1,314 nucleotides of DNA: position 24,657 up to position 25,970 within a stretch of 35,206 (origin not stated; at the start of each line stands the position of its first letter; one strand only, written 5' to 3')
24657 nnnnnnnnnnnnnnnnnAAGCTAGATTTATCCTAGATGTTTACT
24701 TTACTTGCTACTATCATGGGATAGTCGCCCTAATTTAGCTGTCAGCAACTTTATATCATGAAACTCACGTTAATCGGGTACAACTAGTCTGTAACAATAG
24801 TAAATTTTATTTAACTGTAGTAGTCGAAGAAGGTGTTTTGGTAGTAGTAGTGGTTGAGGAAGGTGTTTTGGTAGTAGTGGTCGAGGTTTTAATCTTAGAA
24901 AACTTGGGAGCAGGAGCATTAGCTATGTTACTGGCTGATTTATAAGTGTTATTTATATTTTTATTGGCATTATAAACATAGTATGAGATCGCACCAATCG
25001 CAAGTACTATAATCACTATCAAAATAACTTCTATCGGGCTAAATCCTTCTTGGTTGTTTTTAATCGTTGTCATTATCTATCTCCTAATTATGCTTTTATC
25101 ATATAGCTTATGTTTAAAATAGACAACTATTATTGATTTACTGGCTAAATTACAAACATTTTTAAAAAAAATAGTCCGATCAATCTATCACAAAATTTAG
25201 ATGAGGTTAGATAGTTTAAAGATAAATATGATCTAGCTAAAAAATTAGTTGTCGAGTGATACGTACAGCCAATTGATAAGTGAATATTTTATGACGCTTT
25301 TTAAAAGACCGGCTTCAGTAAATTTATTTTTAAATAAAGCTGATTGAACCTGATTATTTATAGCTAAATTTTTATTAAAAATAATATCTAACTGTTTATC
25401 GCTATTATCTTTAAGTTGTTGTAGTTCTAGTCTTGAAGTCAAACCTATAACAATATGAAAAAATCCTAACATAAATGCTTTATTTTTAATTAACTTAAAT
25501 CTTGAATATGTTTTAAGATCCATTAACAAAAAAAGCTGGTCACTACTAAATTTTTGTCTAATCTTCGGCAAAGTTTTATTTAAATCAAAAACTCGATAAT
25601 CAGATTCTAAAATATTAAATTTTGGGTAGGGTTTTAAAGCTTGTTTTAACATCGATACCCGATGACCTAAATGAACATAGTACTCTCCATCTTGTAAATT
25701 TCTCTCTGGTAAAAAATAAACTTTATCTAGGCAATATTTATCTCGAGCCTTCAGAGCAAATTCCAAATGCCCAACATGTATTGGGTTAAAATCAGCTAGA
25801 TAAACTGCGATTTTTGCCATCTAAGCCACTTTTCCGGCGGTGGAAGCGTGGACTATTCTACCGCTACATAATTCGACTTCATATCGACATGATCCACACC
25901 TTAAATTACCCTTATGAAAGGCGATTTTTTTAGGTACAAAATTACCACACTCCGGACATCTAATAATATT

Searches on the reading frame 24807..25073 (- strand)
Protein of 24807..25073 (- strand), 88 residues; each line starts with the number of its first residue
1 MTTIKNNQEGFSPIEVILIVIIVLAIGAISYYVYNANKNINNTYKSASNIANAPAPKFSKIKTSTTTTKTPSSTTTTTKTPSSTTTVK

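Call 7: search_protein_families(library=pfam, proteins=[window:24807-25073:-], max_evalue=0.01)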
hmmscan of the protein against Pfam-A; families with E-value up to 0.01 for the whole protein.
window:24807-25073:- (88 aa): 3 families
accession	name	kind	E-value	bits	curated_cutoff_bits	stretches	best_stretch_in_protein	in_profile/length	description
PF01456.22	Mucin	-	0.0014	19.1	34.7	1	47-86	30-69/143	Mucin-like glycoprotein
PF12685.13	SpoIIIAH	-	0.0033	17.8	30.6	1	16-77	3-64/191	SpoIIIAH-like protein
PF05961.16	Chordopox_A13L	-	0.0053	17.4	24.1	1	15-64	4-49/69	Chordopoxvirus A13L protein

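Call 23: find_encoding_contigs(protein=window:24807-25073:-, flank=6000, max_places=10)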
Protein window:24807-25073:- (88 aa): 15 contigs read that carry it; 7 places shown.
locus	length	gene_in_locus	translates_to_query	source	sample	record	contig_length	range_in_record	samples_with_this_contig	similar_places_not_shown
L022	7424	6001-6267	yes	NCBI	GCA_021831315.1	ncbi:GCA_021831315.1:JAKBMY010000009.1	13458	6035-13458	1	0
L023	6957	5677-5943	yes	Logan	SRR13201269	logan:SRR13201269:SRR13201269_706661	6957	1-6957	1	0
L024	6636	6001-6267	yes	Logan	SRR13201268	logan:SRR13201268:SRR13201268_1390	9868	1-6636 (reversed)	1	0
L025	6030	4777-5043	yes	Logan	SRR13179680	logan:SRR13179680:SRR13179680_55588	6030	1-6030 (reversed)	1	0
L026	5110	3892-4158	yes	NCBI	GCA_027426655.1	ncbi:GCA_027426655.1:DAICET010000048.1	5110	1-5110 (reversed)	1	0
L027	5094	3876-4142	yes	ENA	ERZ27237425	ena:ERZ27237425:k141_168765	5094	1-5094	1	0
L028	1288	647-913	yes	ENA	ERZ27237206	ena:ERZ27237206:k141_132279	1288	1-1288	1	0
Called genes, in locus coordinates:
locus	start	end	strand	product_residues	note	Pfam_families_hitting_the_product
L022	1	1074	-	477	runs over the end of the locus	PF13727:CoA_binding_3 (weak), PF02397:Bac_transf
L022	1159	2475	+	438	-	PF04932:Wzy_C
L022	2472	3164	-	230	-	-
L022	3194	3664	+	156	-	PF01726:LexA_DNA_bind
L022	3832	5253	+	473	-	-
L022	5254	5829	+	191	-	PF01467:CTP_transf_like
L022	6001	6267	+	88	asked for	-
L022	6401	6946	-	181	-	PF13650:Asp_protease_2 (weak), PF13975:gag-asp_proteas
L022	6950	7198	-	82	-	-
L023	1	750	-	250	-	?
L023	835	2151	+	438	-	PF04932:Wzy_C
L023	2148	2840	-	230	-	-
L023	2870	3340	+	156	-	PF01726:LexA_DNA_bind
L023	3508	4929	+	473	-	-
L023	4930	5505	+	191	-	PF01467:CTP_transf_like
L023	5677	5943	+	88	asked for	-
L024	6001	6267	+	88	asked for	-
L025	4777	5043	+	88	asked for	-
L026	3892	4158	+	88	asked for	-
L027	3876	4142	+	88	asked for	-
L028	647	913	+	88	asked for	-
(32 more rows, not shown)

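Call 34: search_protein_families(library=ncbifam, proteins=[window:24807-25073:-], max_evalue=1)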
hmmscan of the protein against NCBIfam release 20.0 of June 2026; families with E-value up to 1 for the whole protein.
window:24807-25073:- (88 aa): 10 families
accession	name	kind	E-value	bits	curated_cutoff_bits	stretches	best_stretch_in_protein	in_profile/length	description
NF042931.1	SAG1386_EF1546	equivalog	0.00021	21.4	80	1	16-84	32-103/158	SAG1386/EF1546 family surface-associated protein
NF007660.0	PRK10332.1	equivalog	0.0058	17.1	86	1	3-43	3-44/107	prepilin-type N-terminal cleavage/methylation domain-containing protein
NF005435.1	PRK07021.1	equivalog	0.0065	16.3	131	1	14-65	9-63/157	flagellar basal body-associated protein FliL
NF033863.1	immun_TipC_fam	subfamily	0.013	15.7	30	1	17-79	5-76/198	TipC family immunity protein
NF007004.0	PRK09467.1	equivalog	0.013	14.3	415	1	6-57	150-201/440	two-component system sensor histidine kinase EnvZ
TIGR04527.1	mycoplas_twoTM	subfamily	0.019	14.7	125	1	18-77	19-75/248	MG_279/MG_280 family protein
NF041534.1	rodZ_Strepcoccus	equivalog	0.019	14.2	375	1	8-77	102-168/275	cytoskeleton protein RodZ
NF007800.0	PRK10506.1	equivalog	0.047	13.5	158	1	4-49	4-49/163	prepilin peptidase-dependent protein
NF009729.0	PRK13254.1-3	equivalog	0.077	12.6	171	1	17-63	10-56/155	cytochrome c maturation protein CcmE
TIGR00385.1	dsbE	subfamily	0.085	12.4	123.15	1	17-68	2-53/173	DsbE family thiol:disulfide interchange protein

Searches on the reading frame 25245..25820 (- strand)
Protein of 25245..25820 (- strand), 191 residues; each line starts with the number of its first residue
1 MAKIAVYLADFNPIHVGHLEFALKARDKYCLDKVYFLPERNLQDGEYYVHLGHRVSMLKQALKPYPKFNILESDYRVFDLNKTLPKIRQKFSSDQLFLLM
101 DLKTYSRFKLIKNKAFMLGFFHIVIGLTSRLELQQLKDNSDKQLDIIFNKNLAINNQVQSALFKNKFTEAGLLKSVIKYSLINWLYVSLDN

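Call 7: search_protein_families(library=pfam, proteins=[window:25245-25820:-], max_evalue=0.01)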
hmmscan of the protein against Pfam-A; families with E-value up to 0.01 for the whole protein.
window:25245-25820:- (191 aa): 1 family
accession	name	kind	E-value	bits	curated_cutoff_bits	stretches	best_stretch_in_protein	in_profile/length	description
PF01467.32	CTP_transf_like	-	2.4e-08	34.7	21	1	10-129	5-113/133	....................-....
